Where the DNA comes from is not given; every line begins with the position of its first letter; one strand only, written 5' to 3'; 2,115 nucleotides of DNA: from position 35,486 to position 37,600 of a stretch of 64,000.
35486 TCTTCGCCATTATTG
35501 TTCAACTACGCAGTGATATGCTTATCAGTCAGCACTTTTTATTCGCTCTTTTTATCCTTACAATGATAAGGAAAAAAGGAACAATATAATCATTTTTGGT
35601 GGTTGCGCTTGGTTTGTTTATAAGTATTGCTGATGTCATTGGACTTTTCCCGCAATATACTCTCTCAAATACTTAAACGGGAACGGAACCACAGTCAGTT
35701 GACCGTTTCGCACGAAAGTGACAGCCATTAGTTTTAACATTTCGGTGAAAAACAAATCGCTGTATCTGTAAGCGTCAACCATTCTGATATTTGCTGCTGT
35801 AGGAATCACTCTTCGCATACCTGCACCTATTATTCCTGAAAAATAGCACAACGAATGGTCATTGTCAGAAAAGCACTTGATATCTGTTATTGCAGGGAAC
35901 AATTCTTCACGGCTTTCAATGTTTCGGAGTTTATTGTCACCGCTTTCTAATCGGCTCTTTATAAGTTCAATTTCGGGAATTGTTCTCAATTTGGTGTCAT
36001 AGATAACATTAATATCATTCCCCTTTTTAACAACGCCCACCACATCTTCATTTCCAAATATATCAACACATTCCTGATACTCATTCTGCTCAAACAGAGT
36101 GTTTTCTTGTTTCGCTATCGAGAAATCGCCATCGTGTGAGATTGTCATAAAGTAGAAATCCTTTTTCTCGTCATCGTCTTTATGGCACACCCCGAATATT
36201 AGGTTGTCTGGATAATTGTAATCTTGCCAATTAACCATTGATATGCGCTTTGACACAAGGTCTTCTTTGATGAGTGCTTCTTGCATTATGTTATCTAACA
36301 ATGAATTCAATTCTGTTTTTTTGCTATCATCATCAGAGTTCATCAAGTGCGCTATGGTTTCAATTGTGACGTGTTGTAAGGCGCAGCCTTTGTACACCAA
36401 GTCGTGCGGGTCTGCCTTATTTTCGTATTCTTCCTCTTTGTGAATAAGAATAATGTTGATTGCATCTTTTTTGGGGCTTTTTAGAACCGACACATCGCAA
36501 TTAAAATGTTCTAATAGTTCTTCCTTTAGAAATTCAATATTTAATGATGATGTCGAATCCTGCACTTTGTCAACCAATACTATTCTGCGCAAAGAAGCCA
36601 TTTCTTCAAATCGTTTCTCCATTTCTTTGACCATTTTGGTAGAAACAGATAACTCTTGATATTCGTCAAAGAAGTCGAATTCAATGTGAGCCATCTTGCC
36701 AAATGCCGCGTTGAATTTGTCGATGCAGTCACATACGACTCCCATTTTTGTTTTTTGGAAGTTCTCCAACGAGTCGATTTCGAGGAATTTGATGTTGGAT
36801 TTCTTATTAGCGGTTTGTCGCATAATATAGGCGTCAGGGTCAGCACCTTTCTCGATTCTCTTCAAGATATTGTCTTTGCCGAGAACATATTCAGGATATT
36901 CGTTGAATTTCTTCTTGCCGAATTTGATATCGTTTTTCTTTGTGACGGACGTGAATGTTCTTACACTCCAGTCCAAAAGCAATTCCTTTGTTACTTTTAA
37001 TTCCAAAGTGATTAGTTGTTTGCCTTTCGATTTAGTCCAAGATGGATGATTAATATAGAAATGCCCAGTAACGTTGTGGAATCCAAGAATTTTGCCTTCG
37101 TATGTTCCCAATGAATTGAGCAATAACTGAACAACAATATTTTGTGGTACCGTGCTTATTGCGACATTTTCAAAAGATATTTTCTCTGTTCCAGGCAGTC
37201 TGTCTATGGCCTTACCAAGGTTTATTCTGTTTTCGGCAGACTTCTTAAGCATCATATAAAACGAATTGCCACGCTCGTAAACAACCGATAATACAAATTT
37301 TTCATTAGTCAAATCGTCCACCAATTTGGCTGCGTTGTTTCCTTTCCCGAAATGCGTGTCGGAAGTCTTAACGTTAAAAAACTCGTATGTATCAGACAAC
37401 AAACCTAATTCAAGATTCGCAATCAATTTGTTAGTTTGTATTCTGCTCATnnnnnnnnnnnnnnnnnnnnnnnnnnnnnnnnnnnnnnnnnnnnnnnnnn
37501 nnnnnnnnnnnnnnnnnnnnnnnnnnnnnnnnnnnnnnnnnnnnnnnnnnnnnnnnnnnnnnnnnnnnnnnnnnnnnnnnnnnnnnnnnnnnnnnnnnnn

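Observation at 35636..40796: Helicase-nuclease (1121 aa) coupled to a compact Argonaute-like protein (604 aa): DdmDE-like two-gene system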

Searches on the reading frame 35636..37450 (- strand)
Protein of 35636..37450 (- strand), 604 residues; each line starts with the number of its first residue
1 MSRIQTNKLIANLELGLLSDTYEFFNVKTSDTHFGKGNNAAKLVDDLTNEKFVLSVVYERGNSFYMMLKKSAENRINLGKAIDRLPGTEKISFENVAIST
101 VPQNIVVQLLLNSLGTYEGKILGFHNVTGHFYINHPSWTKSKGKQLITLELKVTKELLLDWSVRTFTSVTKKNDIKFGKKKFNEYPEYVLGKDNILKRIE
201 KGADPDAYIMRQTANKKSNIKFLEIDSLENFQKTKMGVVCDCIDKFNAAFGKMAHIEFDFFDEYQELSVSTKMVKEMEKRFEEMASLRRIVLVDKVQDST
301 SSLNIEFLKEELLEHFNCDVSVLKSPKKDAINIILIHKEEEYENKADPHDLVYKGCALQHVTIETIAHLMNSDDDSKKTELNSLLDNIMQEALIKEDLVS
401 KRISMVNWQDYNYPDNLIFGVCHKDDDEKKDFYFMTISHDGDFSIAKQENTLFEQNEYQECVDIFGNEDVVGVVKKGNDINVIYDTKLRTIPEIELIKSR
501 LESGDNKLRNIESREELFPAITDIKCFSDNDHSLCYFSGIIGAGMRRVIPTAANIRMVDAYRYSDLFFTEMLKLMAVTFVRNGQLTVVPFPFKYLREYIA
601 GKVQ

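Call 5: search_protein_families(library=padloc, proteins=[window:35636-37450:-], max_evalue=0.01)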
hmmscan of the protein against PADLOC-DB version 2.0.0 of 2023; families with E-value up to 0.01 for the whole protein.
window:35636-37450:- (604 aa): 1 family
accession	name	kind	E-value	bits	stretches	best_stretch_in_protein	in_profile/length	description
PDLC04131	DdmE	-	1.2e-10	38.4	2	212-431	225-438/687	-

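Call 6: search_protein_families(library=pfam, proteins=[window:35636-37450:-], max_evalue=0.1)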
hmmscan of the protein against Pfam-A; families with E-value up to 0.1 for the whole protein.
window:35636-37450:- (604 aa): 0 families

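Call 7: search_protein_families(library=ncbifam, proteins=[window:35636-37450:-], max_evalue=0.1)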
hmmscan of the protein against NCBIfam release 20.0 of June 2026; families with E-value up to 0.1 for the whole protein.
window:35636-37450:- (604 aa): 0 families

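Call 9: search_solved_structures(query=window:35636-37450:-, max_evalue=1, show_alignments=2)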
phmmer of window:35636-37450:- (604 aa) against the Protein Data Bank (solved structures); distinct sequences matched with E-value up to 1: 5.
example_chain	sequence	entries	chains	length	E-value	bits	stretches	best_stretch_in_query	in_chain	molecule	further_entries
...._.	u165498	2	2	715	9.9e-15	57.5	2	82-375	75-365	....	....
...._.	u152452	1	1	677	2.1e-08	36.6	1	193-355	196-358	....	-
8u3k_E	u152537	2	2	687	2.2e-08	36.5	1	193-355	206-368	DdmE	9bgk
9ezy_B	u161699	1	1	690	2.2e-08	36.5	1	193-355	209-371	Vibrio cholerae DdmE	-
1ng6_A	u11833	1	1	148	0.12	14.3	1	253-314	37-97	Hypothetical protein yqeY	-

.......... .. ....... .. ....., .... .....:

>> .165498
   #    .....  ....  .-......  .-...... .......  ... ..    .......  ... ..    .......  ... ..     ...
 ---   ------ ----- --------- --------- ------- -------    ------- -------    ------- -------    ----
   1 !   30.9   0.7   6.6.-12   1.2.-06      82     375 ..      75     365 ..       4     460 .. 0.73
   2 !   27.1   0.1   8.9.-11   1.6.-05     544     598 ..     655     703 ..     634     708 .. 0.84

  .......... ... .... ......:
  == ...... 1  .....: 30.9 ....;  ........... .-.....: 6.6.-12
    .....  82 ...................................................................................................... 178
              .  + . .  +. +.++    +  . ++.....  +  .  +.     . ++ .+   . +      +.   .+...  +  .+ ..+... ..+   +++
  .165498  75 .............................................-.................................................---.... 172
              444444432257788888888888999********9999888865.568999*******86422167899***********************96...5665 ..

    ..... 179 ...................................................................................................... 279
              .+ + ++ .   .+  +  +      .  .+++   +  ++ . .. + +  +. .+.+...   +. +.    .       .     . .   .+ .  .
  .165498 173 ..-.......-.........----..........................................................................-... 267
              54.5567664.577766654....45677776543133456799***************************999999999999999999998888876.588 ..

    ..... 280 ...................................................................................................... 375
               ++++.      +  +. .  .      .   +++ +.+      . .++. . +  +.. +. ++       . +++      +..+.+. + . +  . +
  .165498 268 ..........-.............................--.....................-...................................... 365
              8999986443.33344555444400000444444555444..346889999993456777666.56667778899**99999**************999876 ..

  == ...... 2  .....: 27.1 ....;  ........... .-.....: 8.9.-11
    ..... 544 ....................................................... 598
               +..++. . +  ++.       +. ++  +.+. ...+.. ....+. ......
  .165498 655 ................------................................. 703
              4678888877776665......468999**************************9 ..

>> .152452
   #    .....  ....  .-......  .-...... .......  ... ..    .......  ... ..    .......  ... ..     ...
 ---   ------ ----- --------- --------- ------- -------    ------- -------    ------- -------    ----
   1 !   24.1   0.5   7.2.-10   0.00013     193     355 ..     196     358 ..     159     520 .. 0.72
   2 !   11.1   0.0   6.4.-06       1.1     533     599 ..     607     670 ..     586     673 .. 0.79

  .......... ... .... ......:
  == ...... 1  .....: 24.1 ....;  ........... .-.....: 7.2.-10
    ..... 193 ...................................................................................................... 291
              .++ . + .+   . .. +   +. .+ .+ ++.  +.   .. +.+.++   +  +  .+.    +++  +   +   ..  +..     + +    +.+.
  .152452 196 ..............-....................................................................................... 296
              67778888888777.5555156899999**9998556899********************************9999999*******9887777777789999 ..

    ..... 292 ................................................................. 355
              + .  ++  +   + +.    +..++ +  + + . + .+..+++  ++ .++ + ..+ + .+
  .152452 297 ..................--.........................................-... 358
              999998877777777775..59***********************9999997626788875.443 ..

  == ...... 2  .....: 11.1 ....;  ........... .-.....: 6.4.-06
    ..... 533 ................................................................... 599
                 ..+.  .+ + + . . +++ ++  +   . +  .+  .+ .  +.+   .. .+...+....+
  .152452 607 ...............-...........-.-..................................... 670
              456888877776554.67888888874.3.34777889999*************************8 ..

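Call 19: find_homologous_proteins(query=window:35636-37450:-, max_evalue=0.001)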
Query window:35636-37450:- (604 aa): 48 proteins with E <= 0.001 among 8000 candidates.
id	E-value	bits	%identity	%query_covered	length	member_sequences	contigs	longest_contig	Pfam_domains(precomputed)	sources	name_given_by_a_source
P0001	0.0e+0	1299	96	100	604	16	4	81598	-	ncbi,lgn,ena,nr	ncbi:MAG: hypothetical protein J6T12_01590 [Salinivirgaceae bacterium]|nr:hypothetical protein [Sali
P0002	4.6e-289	978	71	99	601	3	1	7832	-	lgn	-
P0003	2.7e-287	972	71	99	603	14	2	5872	-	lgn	-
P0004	5.9e-287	971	70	99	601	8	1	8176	-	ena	-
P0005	6.2e-287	971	70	99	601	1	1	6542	-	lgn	-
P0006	1.1e-286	970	71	99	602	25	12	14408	-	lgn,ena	-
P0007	1.8e-286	970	71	99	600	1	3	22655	-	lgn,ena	-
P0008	2.3e-286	969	71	99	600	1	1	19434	-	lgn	-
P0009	3.0e-286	969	70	99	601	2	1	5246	-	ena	-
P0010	8.8e-285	964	70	99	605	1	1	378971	-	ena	-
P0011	7.1e-284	961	70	99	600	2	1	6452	-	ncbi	-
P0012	7.4e-283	958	70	99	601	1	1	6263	-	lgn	-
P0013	4.2e-281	952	69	100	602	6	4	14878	-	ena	-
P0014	1.3e-280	950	69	99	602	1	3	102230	-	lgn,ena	-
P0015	2.7e-278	943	69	100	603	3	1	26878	-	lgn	-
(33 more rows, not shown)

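Call 23: search_solved_structures(query=A1, max_evalue=1, show_alignments=2)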
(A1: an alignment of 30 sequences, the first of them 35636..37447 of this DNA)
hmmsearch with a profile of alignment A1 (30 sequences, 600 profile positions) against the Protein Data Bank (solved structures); distinct sequences matched with E-value up to 1: 4.
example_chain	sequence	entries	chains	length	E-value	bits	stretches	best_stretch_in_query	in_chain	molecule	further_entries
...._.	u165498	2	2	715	4.2e-42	147.8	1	3-595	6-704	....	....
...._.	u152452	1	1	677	6.7e-24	87.6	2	205-398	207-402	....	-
8u3k_E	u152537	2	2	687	7.1e-24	87.5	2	205-398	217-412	DdmE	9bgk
9ezy_B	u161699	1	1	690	7.2e-24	87.5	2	205-398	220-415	Vibrio cholerae DdmE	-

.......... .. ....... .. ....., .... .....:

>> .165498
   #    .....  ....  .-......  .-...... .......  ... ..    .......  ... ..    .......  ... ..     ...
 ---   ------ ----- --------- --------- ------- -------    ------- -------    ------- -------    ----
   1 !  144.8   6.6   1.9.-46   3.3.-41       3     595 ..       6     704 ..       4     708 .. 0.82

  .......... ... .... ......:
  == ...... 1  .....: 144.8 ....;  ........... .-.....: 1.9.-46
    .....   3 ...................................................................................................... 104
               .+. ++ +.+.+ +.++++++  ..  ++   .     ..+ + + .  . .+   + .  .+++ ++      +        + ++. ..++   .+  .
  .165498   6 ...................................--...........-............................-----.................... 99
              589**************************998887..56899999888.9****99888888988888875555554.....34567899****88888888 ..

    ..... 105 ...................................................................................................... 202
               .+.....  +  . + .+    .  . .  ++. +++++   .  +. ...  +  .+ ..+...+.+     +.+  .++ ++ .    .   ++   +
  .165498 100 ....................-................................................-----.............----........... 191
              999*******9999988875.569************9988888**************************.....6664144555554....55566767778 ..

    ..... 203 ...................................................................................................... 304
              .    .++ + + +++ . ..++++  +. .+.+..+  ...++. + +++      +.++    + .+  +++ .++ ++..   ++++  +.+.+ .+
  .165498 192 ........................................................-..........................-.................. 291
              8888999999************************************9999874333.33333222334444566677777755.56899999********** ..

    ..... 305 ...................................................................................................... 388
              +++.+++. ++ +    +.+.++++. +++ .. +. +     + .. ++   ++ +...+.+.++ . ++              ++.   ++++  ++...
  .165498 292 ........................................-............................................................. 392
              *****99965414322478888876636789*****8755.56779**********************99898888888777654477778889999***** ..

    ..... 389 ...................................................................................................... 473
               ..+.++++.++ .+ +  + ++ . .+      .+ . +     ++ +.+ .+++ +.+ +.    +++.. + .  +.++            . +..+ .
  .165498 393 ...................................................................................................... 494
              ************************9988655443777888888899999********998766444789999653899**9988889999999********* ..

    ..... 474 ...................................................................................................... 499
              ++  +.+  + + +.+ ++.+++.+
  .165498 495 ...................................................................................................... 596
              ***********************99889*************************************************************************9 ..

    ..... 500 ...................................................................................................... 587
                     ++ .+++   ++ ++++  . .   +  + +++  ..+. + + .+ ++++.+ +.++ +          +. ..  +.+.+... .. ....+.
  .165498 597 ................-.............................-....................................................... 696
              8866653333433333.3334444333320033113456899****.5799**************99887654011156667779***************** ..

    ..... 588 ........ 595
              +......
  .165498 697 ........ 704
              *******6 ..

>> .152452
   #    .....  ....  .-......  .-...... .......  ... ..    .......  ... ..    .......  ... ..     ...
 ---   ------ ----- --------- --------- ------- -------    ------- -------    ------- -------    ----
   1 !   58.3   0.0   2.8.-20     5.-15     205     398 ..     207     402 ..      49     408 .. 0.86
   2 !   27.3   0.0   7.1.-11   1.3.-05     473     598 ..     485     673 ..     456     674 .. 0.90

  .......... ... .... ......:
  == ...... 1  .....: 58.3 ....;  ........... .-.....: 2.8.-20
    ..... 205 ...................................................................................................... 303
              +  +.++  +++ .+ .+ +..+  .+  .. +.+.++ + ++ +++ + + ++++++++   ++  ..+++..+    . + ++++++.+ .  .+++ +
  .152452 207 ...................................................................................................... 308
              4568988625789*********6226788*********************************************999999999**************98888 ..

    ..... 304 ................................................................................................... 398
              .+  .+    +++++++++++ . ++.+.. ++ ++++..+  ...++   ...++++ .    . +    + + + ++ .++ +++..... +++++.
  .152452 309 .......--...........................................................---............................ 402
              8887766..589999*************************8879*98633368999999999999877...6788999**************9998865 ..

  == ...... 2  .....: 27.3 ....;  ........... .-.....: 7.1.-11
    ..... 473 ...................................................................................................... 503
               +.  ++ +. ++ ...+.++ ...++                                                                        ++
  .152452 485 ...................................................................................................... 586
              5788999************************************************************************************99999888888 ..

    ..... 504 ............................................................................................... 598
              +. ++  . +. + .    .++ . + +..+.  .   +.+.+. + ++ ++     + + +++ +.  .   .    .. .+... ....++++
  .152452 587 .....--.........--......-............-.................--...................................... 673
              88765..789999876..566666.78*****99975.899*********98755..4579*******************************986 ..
